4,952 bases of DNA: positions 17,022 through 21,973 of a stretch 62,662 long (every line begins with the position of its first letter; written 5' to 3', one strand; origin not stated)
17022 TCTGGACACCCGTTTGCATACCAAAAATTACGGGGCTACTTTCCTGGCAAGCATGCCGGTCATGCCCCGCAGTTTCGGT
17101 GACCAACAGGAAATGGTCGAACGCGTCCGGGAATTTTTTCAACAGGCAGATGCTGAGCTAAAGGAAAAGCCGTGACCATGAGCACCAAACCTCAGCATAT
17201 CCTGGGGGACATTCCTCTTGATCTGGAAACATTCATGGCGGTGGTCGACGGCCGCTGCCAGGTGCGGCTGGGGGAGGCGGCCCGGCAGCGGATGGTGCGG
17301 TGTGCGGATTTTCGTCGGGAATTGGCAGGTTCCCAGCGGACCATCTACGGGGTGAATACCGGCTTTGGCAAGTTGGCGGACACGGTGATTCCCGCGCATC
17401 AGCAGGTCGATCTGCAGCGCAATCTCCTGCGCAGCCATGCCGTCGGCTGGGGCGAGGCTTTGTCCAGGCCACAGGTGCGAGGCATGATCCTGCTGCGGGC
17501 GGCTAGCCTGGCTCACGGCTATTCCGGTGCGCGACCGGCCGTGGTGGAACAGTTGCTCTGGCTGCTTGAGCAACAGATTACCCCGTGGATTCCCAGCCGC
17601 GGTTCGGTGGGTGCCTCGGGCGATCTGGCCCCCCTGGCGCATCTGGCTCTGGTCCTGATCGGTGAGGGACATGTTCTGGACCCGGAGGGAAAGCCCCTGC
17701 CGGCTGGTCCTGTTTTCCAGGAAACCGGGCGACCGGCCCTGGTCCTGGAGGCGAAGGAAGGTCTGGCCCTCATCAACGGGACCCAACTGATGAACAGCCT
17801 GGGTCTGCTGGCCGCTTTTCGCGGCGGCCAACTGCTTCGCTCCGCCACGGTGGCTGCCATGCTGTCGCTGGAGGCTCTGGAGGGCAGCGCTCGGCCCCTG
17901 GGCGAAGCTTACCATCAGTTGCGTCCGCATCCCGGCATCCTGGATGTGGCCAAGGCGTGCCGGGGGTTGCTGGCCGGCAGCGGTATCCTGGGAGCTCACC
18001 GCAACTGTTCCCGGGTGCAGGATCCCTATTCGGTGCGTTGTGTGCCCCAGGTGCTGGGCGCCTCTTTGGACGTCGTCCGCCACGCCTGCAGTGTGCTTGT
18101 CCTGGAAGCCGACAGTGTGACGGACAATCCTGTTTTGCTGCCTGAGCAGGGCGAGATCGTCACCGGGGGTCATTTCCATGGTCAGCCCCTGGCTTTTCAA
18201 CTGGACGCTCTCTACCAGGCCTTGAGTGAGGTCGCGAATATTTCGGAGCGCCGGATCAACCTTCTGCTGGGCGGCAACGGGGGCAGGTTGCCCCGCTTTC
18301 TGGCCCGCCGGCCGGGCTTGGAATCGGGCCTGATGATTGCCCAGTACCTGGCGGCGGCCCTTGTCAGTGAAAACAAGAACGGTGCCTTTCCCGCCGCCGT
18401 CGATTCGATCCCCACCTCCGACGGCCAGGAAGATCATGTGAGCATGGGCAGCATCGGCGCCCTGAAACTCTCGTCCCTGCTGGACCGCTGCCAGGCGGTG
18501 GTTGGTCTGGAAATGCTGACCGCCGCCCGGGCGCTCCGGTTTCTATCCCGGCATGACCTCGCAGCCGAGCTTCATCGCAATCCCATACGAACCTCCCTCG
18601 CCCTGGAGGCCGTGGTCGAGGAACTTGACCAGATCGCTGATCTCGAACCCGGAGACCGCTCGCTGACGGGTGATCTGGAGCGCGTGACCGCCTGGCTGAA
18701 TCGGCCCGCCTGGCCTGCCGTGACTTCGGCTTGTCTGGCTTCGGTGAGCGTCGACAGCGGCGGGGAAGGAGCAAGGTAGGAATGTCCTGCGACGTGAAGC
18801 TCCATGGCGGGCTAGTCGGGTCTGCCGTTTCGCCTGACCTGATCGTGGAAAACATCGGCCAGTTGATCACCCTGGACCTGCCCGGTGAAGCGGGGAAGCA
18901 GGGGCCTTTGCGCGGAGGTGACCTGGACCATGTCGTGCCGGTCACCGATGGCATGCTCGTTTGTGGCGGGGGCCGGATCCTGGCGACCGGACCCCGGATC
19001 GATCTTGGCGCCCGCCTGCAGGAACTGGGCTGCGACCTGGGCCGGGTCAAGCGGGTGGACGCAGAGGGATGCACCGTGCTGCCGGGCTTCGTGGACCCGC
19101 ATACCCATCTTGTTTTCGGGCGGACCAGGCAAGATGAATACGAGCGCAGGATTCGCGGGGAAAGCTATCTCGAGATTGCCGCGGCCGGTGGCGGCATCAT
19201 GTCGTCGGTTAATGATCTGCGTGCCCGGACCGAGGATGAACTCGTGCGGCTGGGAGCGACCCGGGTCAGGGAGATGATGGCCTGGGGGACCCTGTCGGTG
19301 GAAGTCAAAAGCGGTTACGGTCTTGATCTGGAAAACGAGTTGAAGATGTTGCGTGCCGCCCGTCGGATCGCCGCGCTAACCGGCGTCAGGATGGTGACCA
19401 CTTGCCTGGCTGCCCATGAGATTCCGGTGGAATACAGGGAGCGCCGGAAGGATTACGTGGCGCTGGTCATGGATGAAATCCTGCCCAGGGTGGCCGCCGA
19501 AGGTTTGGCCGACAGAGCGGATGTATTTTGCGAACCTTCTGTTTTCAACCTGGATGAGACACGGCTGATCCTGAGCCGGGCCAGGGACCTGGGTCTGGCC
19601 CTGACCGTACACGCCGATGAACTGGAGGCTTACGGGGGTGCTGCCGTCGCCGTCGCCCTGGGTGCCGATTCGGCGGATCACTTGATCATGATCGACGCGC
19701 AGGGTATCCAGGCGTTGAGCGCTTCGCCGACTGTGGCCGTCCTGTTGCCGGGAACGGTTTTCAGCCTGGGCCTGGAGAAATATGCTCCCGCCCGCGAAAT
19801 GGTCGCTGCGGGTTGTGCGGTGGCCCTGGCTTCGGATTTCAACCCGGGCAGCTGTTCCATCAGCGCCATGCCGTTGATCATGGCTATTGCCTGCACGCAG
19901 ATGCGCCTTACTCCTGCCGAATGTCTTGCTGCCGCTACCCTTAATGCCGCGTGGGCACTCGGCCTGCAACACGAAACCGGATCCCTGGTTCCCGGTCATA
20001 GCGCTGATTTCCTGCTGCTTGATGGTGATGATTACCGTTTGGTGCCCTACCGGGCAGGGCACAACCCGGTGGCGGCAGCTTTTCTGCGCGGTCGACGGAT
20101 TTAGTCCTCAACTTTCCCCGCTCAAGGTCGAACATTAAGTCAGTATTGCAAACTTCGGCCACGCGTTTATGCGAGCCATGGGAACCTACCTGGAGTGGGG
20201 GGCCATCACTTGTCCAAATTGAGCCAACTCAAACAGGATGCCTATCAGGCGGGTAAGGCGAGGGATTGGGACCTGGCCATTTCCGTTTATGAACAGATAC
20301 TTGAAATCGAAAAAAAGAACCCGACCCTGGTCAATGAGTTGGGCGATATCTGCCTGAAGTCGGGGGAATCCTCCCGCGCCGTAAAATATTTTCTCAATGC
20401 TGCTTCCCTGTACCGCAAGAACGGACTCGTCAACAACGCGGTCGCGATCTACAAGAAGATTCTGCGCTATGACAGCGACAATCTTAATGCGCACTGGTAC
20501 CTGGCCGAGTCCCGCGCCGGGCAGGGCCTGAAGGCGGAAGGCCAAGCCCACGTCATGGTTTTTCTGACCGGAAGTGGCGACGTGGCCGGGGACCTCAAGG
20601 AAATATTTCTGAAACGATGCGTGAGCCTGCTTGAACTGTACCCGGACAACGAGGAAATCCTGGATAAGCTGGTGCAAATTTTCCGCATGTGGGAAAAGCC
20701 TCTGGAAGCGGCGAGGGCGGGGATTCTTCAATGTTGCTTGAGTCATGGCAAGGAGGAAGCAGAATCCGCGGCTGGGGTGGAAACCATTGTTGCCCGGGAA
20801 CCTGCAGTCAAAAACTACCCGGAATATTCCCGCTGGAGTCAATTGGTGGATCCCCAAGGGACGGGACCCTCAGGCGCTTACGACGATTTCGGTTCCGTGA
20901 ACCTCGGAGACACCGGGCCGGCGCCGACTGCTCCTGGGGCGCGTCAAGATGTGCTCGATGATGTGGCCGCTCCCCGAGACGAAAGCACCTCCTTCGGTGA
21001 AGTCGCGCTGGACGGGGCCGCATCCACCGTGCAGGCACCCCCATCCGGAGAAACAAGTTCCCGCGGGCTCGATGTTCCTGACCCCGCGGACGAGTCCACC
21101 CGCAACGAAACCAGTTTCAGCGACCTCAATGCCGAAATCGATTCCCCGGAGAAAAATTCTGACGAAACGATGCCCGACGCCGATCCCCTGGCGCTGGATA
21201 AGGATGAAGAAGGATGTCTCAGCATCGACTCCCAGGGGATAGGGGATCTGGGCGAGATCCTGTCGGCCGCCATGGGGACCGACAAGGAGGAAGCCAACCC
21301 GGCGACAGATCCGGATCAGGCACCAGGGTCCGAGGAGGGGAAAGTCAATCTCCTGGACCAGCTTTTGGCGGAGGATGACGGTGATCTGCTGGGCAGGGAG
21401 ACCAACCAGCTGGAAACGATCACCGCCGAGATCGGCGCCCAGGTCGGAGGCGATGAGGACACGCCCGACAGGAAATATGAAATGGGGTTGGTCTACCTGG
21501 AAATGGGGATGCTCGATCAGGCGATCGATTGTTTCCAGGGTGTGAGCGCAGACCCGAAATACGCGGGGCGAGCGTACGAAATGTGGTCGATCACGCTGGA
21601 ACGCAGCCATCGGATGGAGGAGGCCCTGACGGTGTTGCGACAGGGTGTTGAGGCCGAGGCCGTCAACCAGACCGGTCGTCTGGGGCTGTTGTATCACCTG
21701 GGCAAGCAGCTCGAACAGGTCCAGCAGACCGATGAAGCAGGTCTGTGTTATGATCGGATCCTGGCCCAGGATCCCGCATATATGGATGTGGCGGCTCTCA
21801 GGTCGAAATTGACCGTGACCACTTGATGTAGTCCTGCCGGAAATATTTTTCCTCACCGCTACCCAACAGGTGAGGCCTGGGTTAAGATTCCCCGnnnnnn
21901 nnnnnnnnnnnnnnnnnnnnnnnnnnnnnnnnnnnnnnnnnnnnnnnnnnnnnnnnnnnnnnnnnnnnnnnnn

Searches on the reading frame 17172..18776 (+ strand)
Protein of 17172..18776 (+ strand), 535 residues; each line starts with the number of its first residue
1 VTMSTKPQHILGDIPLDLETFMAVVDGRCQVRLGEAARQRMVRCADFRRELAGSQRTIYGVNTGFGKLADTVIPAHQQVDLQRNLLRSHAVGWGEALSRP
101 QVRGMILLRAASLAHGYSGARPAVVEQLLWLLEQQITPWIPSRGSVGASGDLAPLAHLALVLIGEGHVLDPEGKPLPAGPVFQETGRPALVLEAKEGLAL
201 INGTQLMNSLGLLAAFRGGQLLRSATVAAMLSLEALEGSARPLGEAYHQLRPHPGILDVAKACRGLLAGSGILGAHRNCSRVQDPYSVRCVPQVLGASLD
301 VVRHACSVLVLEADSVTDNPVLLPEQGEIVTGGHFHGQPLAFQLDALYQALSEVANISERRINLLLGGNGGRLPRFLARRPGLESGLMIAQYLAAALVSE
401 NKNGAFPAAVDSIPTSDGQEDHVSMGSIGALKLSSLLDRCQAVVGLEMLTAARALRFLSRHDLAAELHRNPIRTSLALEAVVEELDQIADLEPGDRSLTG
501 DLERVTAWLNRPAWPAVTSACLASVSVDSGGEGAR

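Call 80: search_protein_families(library=pfam, proteins=[window:17172-18776:+], max_evalue=0.00001)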
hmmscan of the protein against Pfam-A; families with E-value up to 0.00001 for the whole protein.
window:17172-18776:+ (535 aa): 1 family
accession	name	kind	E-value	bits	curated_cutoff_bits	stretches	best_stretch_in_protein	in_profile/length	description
PF00221.24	Lyase_aromatic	-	4.7e-166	553.5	27.3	1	16-465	1-454/466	Aromatic amino acid lyase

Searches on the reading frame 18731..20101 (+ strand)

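Call 80: search_protein_families(library=pfam, proteins=[window:18731-20101:+], max_evalue=0.00001)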
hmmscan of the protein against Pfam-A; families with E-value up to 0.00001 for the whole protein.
window:18731-20101:+ (457 aa): 2 families
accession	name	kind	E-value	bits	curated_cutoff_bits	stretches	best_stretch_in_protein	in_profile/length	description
PF07969.17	Amidohydro_3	-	3.4e-22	80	29.7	2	167-436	153-450/472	Amidohydrolase family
PF01979.26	Amidohydro_1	-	6.8e-20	72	25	1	115-436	1-324/345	Amidohydrolase family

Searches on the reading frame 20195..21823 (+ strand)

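Call 12: search_protein_families(library=pfam, proteins=[window:20195-21823:+], max_evalue=0.001)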
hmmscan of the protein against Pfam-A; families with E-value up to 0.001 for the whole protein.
window:20195-21823:+ (543 aa): 12 families
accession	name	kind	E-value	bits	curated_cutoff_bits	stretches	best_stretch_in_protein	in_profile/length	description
PF14559.12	TPR_19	-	2.1e-12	47.6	25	0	22-65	4-47/68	Tetratricopeptide repeat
PF13428.12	TPR_14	-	6.5e-12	45.3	23.5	0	498-534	3-39/44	Tetratricopeptide repeat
PF13176.12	TPR_7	-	5.1e-11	42.2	27.9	0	16-42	8-32/36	Tetratricopeptide repeat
PF00515.34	TPR_1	-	1.1e-10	41.3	27.8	0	428-448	5-25/34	Tetratricopeptide repeat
PF07719.23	TPR_2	-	1.3e-10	41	27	0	428-448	5-25/34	Tetratricopeptide repeat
PF13181.12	TPR_8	-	3.9e-10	39.5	25.7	0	64-96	2-34/34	Tetratricopeptide repeat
PF13432.12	TPR_16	-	6.3e-10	39.8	32.7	0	67-115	1-49/65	Tetratricopeptide repeat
PF13414.12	TPR_11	-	1.4e-07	31.5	26.8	0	72-111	3-42/42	TPR repeat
PF13174.12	TPR_6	-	4.7e-06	27.3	26.3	0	428-449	4-25/33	Tetratricopeptide repeat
PF13424.12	TPR_12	-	2.7e-05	24.7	30.1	0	429-450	8-29/77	Tetratricopeptide repeat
PF13431.12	TPR_17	-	4.6e-05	23.8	24.4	0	32-63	2-33/34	Tetratricopeptide repeat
PF25064.1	ARM_TT21_5th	-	0.0009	20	27.8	0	23-75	15-67/117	TT21 fifth ARM repeats domain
